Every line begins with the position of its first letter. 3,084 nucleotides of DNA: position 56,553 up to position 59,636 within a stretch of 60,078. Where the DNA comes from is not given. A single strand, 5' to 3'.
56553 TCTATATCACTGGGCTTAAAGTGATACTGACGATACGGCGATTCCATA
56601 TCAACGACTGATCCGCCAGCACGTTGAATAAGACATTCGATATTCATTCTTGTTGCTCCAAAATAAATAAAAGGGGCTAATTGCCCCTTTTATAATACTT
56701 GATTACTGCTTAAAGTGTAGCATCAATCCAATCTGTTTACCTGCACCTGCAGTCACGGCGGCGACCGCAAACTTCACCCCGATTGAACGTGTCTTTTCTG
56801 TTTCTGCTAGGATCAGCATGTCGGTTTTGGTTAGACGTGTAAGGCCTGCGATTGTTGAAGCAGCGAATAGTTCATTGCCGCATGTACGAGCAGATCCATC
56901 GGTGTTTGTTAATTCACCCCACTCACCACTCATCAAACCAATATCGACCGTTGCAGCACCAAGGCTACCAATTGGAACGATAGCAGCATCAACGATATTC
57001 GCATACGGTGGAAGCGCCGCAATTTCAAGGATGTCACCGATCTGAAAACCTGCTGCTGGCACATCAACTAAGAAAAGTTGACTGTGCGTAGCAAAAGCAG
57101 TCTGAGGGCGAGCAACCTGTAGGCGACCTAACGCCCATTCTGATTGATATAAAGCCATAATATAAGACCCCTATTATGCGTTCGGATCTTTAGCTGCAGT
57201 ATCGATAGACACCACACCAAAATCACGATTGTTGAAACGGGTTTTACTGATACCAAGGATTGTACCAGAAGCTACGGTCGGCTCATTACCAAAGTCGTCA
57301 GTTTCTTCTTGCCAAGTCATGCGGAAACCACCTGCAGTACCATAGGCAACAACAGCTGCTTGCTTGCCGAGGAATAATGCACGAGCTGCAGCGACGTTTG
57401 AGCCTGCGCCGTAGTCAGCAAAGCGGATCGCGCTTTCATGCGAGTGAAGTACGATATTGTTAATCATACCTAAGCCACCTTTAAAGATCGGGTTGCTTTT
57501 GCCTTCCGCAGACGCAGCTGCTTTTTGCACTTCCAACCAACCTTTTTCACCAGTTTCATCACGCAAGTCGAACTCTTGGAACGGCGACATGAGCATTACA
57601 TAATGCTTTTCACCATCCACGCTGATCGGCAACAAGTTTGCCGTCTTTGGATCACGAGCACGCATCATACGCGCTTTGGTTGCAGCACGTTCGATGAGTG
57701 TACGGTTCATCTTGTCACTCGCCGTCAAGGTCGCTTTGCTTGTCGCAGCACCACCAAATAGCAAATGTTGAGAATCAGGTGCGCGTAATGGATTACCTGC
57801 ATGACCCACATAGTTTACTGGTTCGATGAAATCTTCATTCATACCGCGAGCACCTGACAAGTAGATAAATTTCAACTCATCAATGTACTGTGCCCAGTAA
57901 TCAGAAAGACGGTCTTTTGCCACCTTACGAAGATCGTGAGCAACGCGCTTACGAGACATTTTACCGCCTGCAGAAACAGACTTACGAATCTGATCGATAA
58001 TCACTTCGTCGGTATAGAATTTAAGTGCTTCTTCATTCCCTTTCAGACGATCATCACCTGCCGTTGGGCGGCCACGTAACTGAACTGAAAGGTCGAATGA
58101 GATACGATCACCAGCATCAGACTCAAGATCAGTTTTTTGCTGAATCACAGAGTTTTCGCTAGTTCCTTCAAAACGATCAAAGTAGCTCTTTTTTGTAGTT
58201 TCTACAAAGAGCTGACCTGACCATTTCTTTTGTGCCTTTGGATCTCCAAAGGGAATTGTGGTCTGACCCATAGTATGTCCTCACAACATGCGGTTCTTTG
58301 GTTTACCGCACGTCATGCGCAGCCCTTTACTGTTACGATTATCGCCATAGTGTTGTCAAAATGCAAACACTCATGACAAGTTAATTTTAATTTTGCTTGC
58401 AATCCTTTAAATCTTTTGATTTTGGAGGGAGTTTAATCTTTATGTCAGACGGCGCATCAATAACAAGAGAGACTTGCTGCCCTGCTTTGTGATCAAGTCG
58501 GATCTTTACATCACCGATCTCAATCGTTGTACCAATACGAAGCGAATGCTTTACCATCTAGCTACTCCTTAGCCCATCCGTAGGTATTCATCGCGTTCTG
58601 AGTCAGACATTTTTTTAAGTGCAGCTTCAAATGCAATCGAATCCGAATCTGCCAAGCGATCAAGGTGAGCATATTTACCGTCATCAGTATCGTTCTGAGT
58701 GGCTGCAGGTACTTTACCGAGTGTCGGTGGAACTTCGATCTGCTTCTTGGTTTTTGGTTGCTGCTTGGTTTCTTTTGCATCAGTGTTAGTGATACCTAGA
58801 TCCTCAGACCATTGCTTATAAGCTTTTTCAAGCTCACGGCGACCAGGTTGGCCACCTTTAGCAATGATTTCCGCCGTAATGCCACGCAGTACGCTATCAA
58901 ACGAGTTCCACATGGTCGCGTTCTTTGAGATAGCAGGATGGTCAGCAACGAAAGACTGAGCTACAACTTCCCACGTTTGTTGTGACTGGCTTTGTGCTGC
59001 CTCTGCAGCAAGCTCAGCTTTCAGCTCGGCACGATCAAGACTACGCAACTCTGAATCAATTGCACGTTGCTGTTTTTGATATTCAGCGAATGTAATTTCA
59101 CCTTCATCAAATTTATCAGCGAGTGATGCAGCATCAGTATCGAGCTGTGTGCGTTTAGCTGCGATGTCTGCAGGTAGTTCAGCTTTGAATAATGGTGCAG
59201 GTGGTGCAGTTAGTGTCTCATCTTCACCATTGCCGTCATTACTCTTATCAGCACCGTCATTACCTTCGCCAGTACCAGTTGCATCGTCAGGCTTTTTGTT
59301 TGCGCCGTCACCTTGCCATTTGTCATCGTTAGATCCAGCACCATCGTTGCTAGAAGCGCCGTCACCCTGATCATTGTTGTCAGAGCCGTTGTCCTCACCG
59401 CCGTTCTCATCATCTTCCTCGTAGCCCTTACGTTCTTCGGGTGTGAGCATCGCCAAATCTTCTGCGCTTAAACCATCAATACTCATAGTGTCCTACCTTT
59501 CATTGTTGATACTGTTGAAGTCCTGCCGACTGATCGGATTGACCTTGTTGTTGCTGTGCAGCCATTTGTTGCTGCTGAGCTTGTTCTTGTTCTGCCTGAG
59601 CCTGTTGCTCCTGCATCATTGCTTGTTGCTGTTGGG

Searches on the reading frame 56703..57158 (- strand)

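Call 48: search_protein_families(library=phrogs, proteins=[window:56703-57158:-], max_evalue=0.00001)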
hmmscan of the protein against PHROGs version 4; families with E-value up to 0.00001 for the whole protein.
window:56703-57158:- (151 aa): 1 family
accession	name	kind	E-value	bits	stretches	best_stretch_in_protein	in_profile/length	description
phrog_8455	-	head and packaging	1.2e-47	162.4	1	1-151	1-149/152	virion structural protein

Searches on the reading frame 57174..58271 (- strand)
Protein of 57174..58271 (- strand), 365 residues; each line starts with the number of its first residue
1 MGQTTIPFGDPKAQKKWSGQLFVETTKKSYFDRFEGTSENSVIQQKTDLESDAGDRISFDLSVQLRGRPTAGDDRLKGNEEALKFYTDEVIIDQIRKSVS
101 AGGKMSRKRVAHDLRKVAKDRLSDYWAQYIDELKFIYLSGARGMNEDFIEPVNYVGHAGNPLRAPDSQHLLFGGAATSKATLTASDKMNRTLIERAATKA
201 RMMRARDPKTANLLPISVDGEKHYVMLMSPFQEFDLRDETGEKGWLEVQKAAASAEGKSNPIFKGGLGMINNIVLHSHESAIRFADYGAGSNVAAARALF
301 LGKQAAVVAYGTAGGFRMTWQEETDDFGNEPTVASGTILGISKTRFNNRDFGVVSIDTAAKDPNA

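Call 47: search_dna_similar(query=window:57174-58271:-, collection=phages, mode=protein, max_rows=12)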
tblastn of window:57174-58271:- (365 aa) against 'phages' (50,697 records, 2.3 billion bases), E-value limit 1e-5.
Records with a match: 418; places in all: 419; records where one place covers at least 80% of the query: 409.
Best place of each record, by identity: 80-90% 5; 60-80% 61; <60% 352.
By first word of the organism name: Vibrio 104; Stx2a-converting 80; Escherichia 73; Pseudomonas 47; Ralstonia 31; Stx2-converting 12; Burkholderia 10; Klebsiella 6; Shigella 6; Stx 6; and 22 more.
By host as written in the record: - 211; Pseudomonas aeruginosa 21; Escherichia coli K514 (EHEC) 7; Ralstonia pseudosolanacearum 6; Ralstonia solanacearum 5; Ralstonia pseudosolanacearum I-31 (MT043) 5; Ralstonia pseudosolanacearum I-15 (MT014) 4; Ralstonia pseudosolanacearum I-33 (MT061) 4; and 107 more.
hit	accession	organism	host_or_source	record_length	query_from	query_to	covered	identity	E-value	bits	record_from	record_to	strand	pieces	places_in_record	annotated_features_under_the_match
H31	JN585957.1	Erwinia phage PEp14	Erwinia pyrifoliae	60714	1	364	100%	86.0%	0e+0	639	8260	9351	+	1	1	hypothetical protein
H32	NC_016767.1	Erwinia phage PEp14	Erwinia pyrifoliae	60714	1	364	100%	86.0%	0e+0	639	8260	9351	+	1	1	major head protein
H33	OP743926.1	Erwinia phage Stean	Erwinia amylovora 1/79Sm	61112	1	364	100%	85.7%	0e+0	639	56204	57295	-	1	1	putative major capsid protein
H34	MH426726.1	Erwinia phage Pavtok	Erwinia amylovora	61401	1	364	100%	85.7%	0e+0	638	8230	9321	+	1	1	putative major capsid protein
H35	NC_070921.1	Erwinia phage Pavtok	Erwinia amylovora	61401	1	364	100%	85.7%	0e+0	638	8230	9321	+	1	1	putative major capsid protein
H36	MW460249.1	Pseudomonas phage Itty13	Pseudomonas aeruginosa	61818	1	365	100%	77.3%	0e+0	585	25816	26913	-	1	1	hypothetical protein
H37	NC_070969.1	Pseudomonas phage Itty13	Pseudomonas aeruginosa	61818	1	365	100%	77.3%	0e+0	585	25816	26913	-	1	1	hypothetical protein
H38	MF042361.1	Pseudomonas phage Skulduggery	Pseudomonas fluorescens SBW25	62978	1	364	100%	77.2%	0e+0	592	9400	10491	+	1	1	major capsid protein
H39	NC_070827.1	Pseudomonas phage Skulduggery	Pseudomonas fluorescens SBW25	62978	1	364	100%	77.2%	0e+0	592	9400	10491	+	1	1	major capsid protein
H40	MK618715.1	Serratia phage Parlo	Serratia marcescens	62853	1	365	100%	72.3%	2e-178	554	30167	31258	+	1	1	major capsid protein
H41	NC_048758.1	Serratia phage Parlo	Serratia marcescens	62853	1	365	100%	72.3%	2e-178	554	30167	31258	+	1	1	major head protein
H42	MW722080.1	Klebsiella phage vB_KpnP_ZX1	Klebsiella sp.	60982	1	365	100%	69.2%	1e-161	506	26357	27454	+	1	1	major capsid protein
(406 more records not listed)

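Call 48: search_protein_families(library=phrogs, proteins=[window:57174-58271:-], max_evalue=0.00001)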
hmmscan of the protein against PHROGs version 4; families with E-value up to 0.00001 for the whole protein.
window:57174-58271:- (365 aa): 2 families
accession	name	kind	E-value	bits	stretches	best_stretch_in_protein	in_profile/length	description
phrog_334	-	head and packaging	2.8e-131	439.1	1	1-361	1-380/381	major head protein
phrog_13784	-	unknown function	1e-20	75.5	1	35-144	49-158/177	-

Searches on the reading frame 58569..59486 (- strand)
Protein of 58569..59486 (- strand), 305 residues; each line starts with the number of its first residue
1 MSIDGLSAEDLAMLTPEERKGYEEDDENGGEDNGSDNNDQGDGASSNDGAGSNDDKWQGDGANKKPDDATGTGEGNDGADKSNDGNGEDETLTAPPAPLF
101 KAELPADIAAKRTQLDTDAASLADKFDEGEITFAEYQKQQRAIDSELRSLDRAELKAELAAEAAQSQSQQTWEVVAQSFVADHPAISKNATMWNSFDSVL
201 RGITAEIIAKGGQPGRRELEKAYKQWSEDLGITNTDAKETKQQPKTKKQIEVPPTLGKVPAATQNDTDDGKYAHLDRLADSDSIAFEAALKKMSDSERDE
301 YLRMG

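Call 48: search_protein_families(library=phrogs, proteins=[window:58569-59486:-], max_evalue=0.00001)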
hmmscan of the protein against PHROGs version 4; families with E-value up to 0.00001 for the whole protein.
window:58569-59486:- (305 aa): 1 family
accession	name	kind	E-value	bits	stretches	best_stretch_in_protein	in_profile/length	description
phrog_8246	-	unknown function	9.3e-79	266.4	1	4-303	3-323/325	-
